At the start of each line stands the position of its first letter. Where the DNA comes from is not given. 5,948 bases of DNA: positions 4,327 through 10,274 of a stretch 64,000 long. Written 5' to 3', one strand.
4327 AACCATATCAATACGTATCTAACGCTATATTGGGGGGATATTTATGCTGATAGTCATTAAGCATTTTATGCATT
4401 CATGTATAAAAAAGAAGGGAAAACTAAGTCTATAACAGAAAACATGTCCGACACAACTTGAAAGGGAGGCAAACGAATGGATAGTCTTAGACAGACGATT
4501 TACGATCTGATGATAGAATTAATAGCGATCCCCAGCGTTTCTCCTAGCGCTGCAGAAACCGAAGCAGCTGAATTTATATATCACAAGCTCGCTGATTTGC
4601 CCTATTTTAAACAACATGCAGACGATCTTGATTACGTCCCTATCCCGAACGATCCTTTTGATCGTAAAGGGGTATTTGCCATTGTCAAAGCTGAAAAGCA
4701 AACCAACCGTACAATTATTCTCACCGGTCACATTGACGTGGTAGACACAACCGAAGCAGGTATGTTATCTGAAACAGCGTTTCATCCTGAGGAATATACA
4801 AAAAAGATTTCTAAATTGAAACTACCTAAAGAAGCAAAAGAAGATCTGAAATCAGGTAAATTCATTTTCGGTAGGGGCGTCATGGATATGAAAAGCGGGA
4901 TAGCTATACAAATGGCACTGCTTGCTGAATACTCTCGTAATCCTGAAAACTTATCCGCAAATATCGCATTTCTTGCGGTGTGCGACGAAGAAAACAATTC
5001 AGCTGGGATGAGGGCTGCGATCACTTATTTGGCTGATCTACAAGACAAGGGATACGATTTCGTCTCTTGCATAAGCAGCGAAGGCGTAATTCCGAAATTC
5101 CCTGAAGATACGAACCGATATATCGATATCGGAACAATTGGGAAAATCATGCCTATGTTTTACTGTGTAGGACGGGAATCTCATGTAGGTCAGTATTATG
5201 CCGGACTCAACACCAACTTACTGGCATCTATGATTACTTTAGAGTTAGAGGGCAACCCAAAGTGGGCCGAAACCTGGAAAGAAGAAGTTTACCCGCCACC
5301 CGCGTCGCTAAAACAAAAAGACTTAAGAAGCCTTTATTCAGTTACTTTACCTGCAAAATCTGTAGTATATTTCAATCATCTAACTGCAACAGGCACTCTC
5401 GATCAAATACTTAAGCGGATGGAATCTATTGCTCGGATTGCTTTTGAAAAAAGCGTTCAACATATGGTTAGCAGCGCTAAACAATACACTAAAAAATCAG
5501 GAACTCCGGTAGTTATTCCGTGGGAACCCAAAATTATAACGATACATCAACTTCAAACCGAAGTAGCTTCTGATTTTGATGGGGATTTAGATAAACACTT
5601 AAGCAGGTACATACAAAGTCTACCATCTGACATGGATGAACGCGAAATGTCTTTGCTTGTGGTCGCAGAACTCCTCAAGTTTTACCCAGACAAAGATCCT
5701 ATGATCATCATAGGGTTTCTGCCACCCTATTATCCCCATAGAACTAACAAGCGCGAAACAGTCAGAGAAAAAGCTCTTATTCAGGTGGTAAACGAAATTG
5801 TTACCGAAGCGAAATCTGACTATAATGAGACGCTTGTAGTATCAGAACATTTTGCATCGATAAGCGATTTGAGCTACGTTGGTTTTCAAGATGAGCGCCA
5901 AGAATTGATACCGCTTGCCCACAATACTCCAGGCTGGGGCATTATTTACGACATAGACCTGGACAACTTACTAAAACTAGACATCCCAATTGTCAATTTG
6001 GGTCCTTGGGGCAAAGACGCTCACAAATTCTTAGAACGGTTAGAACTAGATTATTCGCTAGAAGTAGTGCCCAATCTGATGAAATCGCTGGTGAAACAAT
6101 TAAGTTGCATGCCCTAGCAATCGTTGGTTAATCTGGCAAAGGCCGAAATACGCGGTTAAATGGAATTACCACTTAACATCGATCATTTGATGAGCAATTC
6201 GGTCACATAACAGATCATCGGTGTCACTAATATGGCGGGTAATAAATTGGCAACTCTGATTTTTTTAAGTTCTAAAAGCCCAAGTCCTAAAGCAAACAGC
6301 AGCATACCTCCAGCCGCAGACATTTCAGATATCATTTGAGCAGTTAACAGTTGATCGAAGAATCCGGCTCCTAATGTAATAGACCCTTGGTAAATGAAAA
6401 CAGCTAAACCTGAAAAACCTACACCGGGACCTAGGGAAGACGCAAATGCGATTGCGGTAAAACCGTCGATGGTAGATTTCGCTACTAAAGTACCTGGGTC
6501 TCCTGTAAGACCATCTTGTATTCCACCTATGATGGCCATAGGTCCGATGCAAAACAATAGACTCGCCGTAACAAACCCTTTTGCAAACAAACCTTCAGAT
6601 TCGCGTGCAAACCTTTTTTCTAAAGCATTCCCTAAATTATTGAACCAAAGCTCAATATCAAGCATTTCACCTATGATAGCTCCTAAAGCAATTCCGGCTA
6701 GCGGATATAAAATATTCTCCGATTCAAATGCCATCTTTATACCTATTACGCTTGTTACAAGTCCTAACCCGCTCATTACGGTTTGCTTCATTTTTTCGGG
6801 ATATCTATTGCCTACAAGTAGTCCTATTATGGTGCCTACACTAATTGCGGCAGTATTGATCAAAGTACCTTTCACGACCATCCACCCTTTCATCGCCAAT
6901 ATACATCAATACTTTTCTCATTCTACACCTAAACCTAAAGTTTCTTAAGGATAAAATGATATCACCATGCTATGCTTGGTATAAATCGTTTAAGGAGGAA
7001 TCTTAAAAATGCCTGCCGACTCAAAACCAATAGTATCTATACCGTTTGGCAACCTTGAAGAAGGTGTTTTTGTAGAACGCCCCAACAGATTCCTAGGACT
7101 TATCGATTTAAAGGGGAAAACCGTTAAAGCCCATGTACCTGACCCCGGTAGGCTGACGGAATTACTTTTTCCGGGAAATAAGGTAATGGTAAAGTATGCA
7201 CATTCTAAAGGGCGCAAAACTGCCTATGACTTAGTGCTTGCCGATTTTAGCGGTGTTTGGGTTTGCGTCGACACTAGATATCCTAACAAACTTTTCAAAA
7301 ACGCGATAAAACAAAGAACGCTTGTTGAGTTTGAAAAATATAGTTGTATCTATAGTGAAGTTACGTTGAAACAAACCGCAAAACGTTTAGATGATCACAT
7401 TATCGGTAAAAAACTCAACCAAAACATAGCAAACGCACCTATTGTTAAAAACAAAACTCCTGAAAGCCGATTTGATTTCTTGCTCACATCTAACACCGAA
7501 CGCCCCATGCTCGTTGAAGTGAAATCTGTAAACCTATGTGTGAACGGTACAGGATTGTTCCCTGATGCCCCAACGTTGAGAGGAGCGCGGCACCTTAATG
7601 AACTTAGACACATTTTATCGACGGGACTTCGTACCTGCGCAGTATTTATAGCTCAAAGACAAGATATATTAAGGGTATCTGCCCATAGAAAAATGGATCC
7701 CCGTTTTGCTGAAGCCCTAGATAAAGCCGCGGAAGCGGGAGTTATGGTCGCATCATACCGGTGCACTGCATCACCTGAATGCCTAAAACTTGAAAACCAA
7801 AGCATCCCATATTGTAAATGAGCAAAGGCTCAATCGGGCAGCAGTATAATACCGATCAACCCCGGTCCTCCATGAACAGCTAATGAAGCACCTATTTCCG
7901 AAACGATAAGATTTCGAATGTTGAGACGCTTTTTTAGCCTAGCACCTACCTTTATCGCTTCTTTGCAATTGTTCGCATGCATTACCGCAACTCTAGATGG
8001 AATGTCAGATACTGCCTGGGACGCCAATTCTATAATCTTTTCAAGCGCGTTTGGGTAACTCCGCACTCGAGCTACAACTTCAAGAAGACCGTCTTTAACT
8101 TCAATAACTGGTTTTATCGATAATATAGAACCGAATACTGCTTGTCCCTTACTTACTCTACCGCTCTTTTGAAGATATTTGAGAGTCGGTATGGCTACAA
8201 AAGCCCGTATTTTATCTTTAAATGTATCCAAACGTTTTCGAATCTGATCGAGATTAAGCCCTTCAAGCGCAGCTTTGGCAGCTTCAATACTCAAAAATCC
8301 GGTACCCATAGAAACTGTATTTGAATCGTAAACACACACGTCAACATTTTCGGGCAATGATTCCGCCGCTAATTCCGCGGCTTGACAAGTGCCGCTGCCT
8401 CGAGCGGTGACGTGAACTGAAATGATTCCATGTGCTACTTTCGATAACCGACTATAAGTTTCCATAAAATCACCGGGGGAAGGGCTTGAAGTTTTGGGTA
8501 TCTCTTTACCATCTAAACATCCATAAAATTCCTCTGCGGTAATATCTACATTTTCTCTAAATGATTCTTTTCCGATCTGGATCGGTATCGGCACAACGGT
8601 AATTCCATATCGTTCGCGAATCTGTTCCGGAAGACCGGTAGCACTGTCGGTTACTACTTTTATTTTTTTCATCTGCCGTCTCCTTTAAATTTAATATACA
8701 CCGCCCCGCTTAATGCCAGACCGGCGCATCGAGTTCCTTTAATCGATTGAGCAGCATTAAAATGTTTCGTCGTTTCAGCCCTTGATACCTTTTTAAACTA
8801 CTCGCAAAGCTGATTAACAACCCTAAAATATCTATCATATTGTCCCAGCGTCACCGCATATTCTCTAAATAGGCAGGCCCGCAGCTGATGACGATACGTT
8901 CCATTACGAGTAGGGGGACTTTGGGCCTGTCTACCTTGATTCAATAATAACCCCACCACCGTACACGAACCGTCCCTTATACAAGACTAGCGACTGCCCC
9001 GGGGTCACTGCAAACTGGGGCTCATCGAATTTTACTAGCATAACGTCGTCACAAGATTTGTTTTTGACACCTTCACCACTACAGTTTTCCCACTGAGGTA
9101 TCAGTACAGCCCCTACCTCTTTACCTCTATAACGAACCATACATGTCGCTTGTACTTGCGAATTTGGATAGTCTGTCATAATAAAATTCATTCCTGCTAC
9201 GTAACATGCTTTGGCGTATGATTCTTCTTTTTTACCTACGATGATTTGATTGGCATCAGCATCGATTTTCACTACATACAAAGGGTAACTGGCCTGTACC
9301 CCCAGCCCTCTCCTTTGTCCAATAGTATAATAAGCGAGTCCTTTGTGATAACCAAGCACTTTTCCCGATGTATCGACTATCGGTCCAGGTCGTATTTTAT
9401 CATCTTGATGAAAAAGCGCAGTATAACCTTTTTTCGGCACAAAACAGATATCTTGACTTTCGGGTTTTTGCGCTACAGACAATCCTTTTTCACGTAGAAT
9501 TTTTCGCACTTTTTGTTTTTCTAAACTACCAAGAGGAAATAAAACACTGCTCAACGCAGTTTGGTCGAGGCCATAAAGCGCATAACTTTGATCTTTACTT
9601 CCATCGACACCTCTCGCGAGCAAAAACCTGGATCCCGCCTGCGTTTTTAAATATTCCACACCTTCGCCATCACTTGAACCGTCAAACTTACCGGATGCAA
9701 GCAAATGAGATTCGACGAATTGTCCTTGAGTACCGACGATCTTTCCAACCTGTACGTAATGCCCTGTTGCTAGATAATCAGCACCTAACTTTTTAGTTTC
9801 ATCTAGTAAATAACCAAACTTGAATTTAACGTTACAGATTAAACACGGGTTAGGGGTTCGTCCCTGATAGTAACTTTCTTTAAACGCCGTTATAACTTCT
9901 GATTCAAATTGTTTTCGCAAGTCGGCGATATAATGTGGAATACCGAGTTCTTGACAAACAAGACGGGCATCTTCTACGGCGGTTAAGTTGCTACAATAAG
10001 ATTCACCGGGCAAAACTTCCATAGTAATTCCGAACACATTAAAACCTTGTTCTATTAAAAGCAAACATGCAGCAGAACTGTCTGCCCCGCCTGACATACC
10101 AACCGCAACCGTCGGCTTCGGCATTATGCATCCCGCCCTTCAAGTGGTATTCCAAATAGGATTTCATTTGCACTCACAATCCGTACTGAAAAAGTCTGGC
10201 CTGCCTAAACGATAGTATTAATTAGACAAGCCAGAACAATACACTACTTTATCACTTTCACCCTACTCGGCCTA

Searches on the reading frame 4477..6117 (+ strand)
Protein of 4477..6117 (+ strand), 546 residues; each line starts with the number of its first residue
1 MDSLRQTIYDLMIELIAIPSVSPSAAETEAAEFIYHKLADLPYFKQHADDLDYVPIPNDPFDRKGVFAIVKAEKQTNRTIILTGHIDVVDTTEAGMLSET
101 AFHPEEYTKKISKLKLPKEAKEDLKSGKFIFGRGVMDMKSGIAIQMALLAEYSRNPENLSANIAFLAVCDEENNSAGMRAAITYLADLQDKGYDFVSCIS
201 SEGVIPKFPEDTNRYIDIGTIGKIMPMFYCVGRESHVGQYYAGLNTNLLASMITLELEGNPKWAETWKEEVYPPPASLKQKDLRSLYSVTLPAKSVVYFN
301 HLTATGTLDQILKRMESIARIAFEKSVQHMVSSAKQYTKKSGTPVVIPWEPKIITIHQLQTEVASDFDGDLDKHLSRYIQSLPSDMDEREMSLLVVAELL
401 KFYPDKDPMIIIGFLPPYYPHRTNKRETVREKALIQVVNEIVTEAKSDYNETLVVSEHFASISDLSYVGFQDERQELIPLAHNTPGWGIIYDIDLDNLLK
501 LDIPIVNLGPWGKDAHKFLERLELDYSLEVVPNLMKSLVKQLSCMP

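Call 54: search_protein_families(library=pfam, proteins=[window:4477-6117:+], max_evalue=0.00001)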
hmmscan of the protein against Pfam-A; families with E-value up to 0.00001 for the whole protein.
window:4477-6117:+ (546 aa): 1 family
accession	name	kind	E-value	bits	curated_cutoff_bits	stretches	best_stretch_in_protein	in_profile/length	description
PF01546.33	Peptidase_M20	-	9.9e-13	48.9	24.6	1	82-333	2-113/206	Peptidase family M20/M25/M40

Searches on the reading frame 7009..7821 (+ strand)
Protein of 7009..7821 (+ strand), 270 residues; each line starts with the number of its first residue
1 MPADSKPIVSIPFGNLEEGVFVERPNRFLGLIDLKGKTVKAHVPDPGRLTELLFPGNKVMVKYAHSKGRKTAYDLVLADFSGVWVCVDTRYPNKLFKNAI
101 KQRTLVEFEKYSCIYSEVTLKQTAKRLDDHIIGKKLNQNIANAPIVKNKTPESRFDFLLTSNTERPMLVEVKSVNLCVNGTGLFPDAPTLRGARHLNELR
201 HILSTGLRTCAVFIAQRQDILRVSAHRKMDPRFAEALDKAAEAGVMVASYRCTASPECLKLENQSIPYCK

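Call 54: search_protein_families(library=pfam, proteins=[window:7009-7821:+], max_evalue=0.00001)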
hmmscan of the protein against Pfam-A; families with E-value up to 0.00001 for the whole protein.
window:7009-7821:+ (270 aa): 2 families
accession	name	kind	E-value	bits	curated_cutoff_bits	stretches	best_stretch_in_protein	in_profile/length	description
PF03749.19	SfsA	-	3.5e-39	134.2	22.8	1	150-257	31-137/138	Sugar fermentation stimulation protein RE domain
PF17746.7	SfsA_N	-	1.3e-22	80.1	25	1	22-87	1-63/63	SfsA N-terminal OB domain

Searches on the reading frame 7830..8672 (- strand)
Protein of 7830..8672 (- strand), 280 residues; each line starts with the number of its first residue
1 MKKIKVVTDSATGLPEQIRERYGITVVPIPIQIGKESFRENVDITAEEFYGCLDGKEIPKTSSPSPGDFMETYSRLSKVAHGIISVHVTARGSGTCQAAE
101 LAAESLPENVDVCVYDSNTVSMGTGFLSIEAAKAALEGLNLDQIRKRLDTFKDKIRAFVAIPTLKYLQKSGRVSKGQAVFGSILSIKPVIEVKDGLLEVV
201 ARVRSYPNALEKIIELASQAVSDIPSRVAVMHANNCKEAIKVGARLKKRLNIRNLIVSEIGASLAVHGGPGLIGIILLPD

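Call 54: search_protein_families(library=pfam, proteins=[window:7830-8672:-], max_evalue=0.00001)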
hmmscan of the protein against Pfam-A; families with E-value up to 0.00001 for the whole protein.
window:7830-8672:- (280 aa): 1 family
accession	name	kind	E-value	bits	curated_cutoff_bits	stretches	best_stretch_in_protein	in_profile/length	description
PF02645.21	DegV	-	5.2e-78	262.6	27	1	3-279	1-279/280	Uncharacterised protein, DegV family COG1307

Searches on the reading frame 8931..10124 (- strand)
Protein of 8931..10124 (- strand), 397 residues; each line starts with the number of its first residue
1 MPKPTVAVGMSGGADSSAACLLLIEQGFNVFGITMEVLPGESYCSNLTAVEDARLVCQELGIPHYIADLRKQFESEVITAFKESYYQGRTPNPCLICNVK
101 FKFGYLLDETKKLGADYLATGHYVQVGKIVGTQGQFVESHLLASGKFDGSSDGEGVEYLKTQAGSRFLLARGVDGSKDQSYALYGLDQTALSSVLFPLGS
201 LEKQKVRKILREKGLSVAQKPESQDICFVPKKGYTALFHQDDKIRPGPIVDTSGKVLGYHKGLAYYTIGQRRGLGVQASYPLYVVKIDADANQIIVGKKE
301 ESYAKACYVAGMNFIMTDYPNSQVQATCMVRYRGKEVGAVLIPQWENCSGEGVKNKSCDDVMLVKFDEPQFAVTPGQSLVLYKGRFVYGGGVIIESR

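Call 54: search_protein_families(library=pfam, proteins=[window:8931-10124:-], max_evalue=0.00001)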
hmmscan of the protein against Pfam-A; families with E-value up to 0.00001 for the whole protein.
window:8931-10124:- (397 aa): 3 families
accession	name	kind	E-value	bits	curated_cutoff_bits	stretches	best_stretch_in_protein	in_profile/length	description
PF03054.22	tRNA_Me_trans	-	6.2e-61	206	20.6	1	5-231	2-202/202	tRNA methyl transferase HUP domain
PF20259.3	tRNA_Me_trans_M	-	2.2e-18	66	27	1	245-298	11-66/66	tRNA methyl transferase PRC-barrel domain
PF20258.4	tRNA_Me_trans_C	-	6.1e-14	52.6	20.6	1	306-393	3-77/77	Aminomethyltransferase beta-barrel domain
